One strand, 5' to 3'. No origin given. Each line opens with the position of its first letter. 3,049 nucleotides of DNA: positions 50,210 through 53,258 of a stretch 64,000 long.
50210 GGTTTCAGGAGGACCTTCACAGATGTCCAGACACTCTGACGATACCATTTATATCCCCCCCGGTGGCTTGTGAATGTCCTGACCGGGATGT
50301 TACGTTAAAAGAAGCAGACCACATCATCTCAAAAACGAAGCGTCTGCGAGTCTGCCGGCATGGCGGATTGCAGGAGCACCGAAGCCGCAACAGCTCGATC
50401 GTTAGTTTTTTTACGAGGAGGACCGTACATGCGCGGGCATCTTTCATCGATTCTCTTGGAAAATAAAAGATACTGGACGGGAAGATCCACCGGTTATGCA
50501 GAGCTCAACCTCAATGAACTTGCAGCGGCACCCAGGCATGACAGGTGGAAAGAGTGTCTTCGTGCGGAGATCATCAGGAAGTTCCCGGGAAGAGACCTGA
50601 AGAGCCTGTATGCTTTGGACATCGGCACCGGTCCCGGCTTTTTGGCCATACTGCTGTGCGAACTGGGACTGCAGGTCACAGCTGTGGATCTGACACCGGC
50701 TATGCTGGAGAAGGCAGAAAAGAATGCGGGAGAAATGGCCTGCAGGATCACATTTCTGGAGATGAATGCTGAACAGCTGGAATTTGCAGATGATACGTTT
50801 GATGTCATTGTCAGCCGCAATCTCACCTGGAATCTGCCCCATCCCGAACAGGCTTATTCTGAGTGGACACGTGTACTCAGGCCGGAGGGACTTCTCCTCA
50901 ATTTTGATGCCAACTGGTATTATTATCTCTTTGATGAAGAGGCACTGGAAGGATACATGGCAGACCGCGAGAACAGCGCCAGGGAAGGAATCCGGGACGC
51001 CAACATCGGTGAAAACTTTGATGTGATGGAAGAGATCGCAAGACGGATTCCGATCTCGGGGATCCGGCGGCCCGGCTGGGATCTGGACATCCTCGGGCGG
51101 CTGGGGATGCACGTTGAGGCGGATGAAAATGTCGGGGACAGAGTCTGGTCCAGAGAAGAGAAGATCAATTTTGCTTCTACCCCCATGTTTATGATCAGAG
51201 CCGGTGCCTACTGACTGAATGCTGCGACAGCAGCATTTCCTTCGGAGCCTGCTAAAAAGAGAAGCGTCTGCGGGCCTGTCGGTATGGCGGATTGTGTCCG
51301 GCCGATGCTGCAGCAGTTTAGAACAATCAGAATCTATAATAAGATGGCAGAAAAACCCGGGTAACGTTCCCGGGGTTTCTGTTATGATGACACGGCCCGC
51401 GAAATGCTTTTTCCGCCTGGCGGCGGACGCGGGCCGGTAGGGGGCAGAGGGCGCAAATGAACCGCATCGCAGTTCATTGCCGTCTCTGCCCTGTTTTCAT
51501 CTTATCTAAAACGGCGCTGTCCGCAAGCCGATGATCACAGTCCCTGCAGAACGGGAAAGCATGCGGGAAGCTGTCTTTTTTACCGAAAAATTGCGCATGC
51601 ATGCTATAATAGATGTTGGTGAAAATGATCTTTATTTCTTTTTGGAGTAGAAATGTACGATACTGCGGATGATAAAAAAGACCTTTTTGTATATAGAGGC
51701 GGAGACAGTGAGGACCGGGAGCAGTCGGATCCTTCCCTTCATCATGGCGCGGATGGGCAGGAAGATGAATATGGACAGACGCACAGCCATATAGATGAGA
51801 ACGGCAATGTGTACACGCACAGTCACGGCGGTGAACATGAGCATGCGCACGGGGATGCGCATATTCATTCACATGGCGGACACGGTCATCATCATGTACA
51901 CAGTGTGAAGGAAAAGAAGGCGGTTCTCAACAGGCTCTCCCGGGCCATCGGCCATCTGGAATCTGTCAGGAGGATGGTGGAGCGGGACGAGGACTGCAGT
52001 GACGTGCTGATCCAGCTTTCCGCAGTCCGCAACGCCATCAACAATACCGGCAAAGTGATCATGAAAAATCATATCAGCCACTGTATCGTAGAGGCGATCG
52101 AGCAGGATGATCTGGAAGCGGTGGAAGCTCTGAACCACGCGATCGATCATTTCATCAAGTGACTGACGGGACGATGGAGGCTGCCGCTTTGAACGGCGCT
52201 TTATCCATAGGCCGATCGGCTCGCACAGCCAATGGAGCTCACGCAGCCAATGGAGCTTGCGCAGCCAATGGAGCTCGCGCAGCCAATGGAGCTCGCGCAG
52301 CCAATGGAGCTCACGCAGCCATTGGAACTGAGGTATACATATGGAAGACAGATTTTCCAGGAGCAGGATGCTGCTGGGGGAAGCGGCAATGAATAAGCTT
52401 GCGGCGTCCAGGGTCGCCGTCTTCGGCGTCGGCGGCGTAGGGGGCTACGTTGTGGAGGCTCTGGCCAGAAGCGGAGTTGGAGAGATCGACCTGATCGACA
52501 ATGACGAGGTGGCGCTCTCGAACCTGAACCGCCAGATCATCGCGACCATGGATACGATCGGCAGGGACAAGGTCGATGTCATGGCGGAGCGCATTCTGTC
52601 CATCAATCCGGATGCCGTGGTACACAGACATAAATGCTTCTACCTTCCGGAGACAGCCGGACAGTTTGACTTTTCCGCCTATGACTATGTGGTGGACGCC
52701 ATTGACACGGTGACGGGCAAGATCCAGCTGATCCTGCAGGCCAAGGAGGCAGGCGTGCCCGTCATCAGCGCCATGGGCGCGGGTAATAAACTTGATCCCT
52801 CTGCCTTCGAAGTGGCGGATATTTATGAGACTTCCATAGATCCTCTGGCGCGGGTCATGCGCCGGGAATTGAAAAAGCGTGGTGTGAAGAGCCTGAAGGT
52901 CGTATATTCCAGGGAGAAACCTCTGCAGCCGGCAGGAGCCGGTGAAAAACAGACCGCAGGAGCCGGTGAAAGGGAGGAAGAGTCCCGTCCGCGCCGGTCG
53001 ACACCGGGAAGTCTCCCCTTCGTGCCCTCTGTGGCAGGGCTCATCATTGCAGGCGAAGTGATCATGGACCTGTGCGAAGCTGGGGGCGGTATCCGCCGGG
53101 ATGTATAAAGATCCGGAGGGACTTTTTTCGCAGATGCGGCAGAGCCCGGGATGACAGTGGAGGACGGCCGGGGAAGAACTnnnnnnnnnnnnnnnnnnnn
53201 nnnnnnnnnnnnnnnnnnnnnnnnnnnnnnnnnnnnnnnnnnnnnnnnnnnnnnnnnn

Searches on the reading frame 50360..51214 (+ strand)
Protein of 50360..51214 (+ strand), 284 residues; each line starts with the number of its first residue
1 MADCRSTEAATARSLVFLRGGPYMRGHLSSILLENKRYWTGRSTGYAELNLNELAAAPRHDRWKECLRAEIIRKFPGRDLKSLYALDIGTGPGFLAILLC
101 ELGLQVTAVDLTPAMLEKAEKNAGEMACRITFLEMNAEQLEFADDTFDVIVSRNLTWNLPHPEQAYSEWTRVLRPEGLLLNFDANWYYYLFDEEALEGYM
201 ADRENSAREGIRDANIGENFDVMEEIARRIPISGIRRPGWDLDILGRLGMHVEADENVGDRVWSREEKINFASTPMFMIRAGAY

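Call 3: search_protein_families(library=pfam, proteins=[window:50360-51214:+], max_evalue=0.01)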
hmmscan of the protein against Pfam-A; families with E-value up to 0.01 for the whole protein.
window:50360-51214:+ (284 aa): 10 families
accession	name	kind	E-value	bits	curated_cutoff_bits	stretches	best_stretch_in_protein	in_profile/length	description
PF08241.18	Methyltransf_11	-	8.5e-24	84.5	21.2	1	86-180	1-94/95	Methyltransferase domain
PF13649.12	Methyltransf_25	-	4e-22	79.1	27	1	86-177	2-97/97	Methyltransferase domain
PF13847.12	Methyltransf_31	-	3.9e-17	62.7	27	1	85-185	7-113/145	Methyltransferase domain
PF08242.18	Methyltransf_12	-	4e-14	53.6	30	1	86-179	1-98/98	Methyltransferase domain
PF01209.24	Ubie_methyltran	-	1.8e-12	47.5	20.1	1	51-182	23-152/233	ubiE/COQ5 methyltransferase family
PF13489.12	Methyltransf_23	-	4.1e-10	40.1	27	1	68-180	9-115/164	Methyltransferase domain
PF06325.19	PrmA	-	2.9e-05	24.1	22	1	84-152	164-232/296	Ribosomal protein L11 methyltransferase (PrmA)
PF05175.20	MTS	-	0.0019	18.3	23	1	84-152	34-104/170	Methyltransferase small domain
PF05401.17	NodS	-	0.0046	17.3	24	1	77-157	39-117/201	Nodulation protein S (NodS)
PF13679.12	Methyltransf_32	-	0.0088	16.5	27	0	79-141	23-93/143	Methyltransferase domain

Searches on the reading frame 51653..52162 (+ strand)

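Call 3: search_protein_families(library=pfam, proteins=[window:51653-52162:+], max_evalue=0.01)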
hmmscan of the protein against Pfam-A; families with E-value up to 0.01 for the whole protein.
window:51653-52162:+ (169 aa): 1 family
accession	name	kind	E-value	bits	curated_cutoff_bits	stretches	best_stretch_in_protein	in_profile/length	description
PF02583.22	Trns_repr_metal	-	6.6e-27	94.2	22.8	1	87-165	1-77/78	Metal-sensitive transcriptional repressor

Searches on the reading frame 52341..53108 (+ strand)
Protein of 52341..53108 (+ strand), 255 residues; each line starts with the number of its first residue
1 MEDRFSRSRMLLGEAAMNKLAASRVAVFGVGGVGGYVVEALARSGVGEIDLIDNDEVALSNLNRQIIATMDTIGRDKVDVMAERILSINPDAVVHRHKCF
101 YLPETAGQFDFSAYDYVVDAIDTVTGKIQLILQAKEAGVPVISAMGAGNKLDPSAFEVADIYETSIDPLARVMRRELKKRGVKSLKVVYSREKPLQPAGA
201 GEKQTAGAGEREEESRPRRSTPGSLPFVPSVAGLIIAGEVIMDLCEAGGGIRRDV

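Call 3: search_protein_families(library=pfam, proteins=[window:52341-53108:+], max_evalue=0.01)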
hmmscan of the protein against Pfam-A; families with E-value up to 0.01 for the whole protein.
window:52341-53108:+ (255 aa): 2 families
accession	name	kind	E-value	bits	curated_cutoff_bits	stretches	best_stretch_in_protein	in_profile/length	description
PF00899.27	ThiF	-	3.1e-38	131.7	28.1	1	6-241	2-199/238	ThiF family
PF03721.20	UDPG_MGDP_dh_N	-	0.0063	16.5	27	0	24-71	2-48/187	UDP-glucose/GDP-mannose dehydrogenase family, NAD binding domain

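Call 4: search_protein_families(library=ncbifam, proteins=[window:52341-53108:+], max_evalue=0.01)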
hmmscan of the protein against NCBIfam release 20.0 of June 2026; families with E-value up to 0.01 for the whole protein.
window:52341-53108:+ (255 aa): 31 families (the best 25 are shown)
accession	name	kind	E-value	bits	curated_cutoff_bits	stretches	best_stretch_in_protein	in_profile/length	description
NF011696.0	PRK15116.1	equivalog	6.2e-45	154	304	1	3-179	11-187/268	tRNA cyclic N6-threonylcarbamoyladenosine(37) synthase TcdA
NF004281.0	PRK05690.1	subfamily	1.4e-26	93.3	266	1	13-144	23-153/250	molybdopterin-synthase adenylyltransferase MoeB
NF006077.0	PRK08223.1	equivalog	3.2e-26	92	266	1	3-147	9-154/296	hypothetical protein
NF006395.0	PRK08644.1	equivalog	1.5e-25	90.1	159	1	13-148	21-156/215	sulfur carrier protein ThiS adenylyltransferase ThiF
TIGR02356.1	adenyl_thiF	equivalog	3e-25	88.8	275.25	1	5-145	2-143/203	thiazole biosynthesis adenylyltransferase ThiF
NF004111.0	PRK05600.1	equivalog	2.7e-23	82.7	437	1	13-143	32-161/371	ThiF family adenylyltransferase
NF047750.1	SAMPActivE1UbaA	equivalog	5.4e-23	81.7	450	1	3-142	11-151/270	SAMP-activating enzyme E1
NF011425.0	PRK14852.1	equivalog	1.6e-22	79.3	1337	1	5-148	315-459/989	hypothetical protein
NF006444.0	PRK08762.1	equivalog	1.4e-21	76.6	449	1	3-142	126-266/387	molybdopterin-synthase adenylyltransferase MoeB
NF011424.0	PRK14851.1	subfamily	4.7e-20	71.1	1170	1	3-147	24-169/679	hypothetical protein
TIGR02355.1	moeB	equivalog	3.8e-19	69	376.55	1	18-145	20-146/240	molybdopterin-synthase adenylyltransferase MoeB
NF005902.0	PRK07878.1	equivalog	2.5e-17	62.9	647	1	12-126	32-145/392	adenylyltransferase/sulfurtransferase MoeZ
NF005646.0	PRK07411.1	equivalog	3.9e-17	62.4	633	1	4-124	18-139/390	molybdopterin-synthase adenylyltransferase MoeB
NF006204.0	PRK08328.1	equivalog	1.2e-16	61.1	339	1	3-143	8-148/231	hypothetical protein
TIGR02354.1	thiF_fam2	equivalog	2.6e-16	60.1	152.2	1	14-130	13-127/200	thiamine biosynthesis protein ThiF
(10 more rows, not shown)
